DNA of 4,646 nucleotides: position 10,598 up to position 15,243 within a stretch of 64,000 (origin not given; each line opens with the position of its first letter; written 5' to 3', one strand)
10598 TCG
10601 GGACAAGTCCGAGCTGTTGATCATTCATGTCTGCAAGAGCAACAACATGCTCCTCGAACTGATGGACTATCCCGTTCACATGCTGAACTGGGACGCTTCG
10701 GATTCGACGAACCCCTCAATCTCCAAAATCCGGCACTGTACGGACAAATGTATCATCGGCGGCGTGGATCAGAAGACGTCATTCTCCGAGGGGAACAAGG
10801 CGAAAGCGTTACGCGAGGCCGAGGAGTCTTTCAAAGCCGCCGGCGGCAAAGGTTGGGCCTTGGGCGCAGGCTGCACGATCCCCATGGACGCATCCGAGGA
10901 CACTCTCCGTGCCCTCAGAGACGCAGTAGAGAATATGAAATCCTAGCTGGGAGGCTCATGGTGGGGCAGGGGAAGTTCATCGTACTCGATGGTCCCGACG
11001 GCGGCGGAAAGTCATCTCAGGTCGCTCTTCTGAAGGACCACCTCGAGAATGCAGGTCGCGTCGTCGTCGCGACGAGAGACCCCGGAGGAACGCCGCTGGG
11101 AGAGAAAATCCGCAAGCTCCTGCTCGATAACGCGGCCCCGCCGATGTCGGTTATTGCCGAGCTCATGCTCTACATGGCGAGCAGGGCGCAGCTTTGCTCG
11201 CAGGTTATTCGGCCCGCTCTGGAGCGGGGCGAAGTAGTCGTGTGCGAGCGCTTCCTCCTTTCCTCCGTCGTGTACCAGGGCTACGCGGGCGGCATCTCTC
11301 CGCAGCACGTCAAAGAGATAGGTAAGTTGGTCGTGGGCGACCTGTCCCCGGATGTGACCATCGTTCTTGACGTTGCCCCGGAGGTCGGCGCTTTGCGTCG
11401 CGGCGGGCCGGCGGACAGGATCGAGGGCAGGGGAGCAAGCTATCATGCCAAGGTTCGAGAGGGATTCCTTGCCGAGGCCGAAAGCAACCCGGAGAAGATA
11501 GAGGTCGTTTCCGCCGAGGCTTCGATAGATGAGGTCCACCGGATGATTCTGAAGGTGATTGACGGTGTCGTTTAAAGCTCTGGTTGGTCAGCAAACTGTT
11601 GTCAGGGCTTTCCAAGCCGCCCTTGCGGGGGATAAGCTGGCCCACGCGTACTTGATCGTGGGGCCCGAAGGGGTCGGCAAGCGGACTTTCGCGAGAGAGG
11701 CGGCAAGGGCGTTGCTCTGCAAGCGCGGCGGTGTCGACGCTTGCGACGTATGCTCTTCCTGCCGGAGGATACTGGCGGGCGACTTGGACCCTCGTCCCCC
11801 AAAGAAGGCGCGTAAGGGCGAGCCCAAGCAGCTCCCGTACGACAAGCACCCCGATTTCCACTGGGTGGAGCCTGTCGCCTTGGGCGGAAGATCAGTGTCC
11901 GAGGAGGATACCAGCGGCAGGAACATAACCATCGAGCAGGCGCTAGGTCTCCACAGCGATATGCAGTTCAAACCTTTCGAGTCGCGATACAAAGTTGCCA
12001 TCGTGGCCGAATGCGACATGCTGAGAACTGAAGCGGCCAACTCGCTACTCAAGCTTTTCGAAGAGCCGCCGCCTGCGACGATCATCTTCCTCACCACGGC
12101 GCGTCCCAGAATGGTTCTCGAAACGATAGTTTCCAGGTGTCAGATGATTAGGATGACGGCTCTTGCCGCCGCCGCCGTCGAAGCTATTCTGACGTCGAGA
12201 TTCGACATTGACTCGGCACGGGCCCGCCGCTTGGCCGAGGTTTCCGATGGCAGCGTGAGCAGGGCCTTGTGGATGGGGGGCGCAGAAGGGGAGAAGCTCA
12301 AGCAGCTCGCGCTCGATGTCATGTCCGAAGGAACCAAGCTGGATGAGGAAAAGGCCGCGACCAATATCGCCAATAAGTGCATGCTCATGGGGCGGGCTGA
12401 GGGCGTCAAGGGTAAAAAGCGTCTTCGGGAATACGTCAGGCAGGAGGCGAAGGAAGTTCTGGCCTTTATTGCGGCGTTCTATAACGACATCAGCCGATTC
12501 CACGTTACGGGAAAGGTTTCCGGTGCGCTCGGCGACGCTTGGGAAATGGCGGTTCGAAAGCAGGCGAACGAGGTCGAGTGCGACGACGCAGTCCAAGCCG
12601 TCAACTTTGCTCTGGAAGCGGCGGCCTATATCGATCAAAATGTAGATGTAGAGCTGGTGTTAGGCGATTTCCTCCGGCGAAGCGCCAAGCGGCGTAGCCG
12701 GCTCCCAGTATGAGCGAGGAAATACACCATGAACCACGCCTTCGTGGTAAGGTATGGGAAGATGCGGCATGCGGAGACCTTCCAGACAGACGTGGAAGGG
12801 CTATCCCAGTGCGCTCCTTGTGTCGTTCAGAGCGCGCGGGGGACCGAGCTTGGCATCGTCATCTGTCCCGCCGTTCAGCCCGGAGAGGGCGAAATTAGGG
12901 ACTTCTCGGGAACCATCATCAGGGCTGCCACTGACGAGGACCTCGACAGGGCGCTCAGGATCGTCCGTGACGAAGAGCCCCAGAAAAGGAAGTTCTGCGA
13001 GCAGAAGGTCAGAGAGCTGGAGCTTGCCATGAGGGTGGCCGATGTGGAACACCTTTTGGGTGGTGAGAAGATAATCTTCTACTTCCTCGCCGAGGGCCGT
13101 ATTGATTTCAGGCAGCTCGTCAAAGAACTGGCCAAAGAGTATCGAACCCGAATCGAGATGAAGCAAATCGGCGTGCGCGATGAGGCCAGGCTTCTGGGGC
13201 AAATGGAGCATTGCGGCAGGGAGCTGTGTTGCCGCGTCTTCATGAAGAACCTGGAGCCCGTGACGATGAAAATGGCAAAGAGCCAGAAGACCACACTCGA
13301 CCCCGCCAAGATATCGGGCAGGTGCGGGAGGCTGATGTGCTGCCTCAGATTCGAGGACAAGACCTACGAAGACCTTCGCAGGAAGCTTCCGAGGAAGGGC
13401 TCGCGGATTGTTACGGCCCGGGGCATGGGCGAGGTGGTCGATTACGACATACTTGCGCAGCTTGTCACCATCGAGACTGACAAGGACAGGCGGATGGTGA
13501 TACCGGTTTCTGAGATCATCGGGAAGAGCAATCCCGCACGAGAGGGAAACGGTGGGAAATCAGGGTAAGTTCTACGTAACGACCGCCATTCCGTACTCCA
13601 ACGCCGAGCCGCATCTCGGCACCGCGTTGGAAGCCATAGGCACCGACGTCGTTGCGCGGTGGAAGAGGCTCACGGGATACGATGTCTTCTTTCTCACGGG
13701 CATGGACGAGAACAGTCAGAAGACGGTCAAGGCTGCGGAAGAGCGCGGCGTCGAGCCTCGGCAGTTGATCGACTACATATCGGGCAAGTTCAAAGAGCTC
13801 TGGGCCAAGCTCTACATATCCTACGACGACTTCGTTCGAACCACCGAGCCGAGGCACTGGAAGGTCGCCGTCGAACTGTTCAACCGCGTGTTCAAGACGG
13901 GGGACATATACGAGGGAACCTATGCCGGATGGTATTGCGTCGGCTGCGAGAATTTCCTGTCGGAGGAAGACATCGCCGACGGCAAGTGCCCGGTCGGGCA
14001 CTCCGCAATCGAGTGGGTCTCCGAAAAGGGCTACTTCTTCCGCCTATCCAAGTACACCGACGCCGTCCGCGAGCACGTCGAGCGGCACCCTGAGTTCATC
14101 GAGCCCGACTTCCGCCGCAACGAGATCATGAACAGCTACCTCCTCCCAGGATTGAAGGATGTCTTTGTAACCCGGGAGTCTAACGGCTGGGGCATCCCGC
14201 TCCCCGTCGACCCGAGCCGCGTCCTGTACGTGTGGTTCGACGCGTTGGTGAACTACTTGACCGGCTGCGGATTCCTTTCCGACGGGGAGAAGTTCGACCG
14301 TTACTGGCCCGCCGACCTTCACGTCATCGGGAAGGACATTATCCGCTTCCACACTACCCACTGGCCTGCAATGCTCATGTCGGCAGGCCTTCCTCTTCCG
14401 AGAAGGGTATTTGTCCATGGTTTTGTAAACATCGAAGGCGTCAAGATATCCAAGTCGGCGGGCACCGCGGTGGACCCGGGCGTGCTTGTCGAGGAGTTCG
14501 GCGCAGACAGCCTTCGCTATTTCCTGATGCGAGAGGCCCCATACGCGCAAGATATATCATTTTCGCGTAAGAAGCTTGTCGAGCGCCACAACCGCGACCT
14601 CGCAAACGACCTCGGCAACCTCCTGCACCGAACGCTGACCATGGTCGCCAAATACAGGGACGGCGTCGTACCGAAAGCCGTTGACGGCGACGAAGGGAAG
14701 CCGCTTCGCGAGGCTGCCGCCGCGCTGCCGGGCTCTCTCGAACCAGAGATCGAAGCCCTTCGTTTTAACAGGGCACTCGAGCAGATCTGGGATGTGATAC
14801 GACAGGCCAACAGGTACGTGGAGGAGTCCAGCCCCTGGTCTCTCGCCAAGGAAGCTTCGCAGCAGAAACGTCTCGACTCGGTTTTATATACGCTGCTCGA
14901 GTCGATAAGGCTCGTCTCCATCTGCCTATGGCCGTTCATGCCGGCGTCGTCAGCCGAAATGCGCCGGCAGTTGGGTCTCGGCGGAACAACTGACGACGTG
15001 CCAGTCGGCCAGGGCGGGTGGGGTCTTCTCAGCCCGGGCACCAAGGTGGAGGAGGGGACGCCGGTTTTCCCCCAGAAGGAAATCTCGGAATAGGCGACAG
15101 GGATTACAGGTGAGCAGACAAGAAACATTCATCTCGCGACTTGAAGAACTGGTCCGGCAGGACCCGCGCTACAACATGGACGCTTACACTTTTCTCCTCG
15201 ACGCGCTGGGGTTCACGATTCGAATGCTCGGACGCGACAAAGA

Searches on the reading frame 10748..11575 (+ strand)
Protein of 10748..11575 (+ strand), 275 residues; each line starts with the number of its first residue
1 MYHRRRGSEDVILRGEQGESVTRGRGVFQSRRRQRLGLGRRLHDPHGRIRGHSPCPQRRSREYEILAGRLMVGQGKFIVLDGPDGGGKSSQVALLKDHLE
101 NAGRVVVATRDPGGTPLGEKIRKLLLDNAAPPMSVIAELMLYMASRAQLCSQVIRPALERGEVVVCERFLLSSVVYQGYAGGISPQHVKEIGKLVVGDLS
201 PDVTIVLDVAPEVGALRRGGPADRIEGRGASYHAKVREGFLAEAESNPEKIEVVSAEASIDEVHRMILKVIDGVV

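Call 25: search_protein_families(library=pfam, proteins=[window:10748-11575:+], max_evalue=0.001)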
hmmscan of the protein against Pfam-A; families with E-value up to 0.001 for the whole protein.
window:10748-11575:+ (275 aa): 2 families
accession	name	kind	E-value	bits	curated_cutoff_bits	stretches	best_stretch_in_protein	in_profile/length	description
PF02223.23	Thymidylate_kin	-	1.6e-43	149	27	1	80-267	1-185/185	Thymidylate kinase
PF13521.12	AAA_28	-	0.0006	20.5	27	1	78-222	2-133/164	AAA domain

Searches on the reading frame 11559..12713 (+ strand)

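Call 25: search_protein_families(library=pfam, proteins=[window:11559-12713:+], max_evalue=0.001)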
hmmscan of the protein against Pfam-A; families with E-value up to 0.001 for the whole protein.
window:11559-12713:+ (384 aa): 3 families
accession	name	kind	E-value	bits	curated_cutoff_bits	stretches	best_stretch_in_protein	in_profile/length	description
PF13177.12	DNA_pol3_delta2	-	7.3e-45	153.3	27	2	90-201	61-159/161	DNA polymerase III, delta subunit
PF13191.12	AAA_16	-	0.00059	20.8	32.6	0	9-68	3-63/167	AAA ATPase domain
PF00004.35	AAA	-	0.00081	20.3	21.2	0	32-53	2-23/131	ATPase family associated with various cellular activities (AAA)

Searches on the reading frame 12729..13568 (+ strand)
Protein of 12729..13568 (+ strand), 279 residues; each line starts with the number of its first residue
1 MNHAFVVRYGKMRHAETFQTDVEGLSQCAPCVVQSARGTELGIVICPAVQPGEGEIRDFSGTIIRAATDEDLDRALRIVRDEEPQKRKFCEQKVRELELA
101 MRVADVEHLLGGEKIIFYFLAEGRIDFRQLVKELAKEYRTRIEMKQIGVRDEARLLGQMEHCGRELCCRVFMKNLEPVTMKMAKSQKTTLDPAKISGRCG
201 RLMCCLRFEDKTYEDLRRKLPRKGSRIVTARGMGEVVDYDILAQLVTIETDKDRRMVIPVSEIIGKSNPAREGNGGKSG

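Call 25: search_protein_families(library=pfam, proteins=[window:12729-13568:+], max_evalue=0.001)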
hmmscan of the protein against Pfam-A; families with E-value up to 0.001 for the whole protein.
window:12729-13568:+ (279 aa): 1 family
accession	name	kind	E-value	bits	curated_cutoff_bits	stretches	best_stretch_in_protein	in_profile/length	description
PF04468.17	PSP1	-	9.1e-29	100.1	27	1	62-147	2-86/86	PSP1 C-terminal conserved region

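Call 49: find_encoding_contigs(protein=window:12729-13568:+, flank=10000, max_places=1)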
Protein window:12729-13568:+ (279 aa): 8 contigs read that carry it; 1 place shown.
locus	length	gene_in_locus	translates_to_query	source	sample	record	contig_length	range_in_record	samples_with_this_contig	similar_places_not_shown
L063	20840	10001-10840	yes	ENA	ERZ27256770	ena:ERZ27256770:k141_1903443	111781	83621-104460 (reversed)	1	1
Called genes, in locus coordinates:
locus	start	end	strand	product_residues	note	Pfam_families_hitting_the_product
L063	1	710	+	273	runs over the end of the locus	PF02540:NAD_synthase (faint), PF00733:Asn_synthase (weak)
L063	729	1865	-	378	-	PF00696:AA_kinase, PF01472:PUA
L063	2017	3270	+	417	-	PF00330:Aconitase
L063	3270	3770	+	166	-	PF06434:Aconitase_2_N (faint), PF00694:Aconitase_C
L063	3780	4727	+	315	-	PF00056:Ldh_1_N, PF02866:Ldh_1_C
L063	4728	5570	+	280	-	PF05681:Fumerase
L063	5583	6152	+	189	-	PF05683:Fumerase_C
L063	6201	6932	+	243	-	PF02585:PIG-L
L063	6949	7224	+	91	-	PF01169:GDT1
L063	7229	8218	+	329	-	PF01208:URO-D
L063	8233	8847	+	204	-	PF02223:Thymidylate_kin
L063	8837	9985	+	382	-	PF13177:DNA_pol3_delta2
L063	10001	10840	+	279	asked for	PF04468:PSP1, PF28472:PSP1_3rd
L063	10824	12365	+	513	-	PF00133:tRNA-synt_1, PF01406:tRNA-synt_1e (weak), PF09334:tRNA-synt_1g, PF00133:tRNA-synt_1, PF19303:Anticodon_3 (weak)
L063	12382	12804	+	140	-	-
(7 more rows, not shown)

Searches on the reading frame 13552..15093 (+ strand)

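Call 25: search_protein_families(library=pfam, proteins=[window:13552-15093:+], max_evalue=0.001)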
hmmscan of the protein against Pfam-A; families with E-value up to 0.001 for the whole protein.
window:13552-15093:+ (513 aa): 5 families
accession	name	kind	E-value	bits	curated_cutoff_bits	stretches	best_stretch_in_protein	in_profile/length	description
PF09334.17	tRNA-synt_1g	-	4.7e-105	352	20.1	2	140-362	163-391/391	tRNA synthetases class I (M)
PF00133.28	tRNA-synt_1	-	5.2e-28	98.4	22.7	2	224-338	298-414/414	tRNA synthetases class I (I, L, M and V)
PF01406.26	tRNA-synt_1e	-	4.7e-14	52.9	27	2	18-122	21-124/301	tRNA synthetases class I (C) catalytic domain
PF19303.5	Anticodon_3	-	1.1e-05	25.8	23.5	1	395-476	24-103/152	Anticodon binding domain of methionyl tRNA ligase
PF08264.19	Anticodon_1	-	0.00037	20.8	25.1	1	399-471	18-87/148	Anticodon-binding domain of tRNA ligase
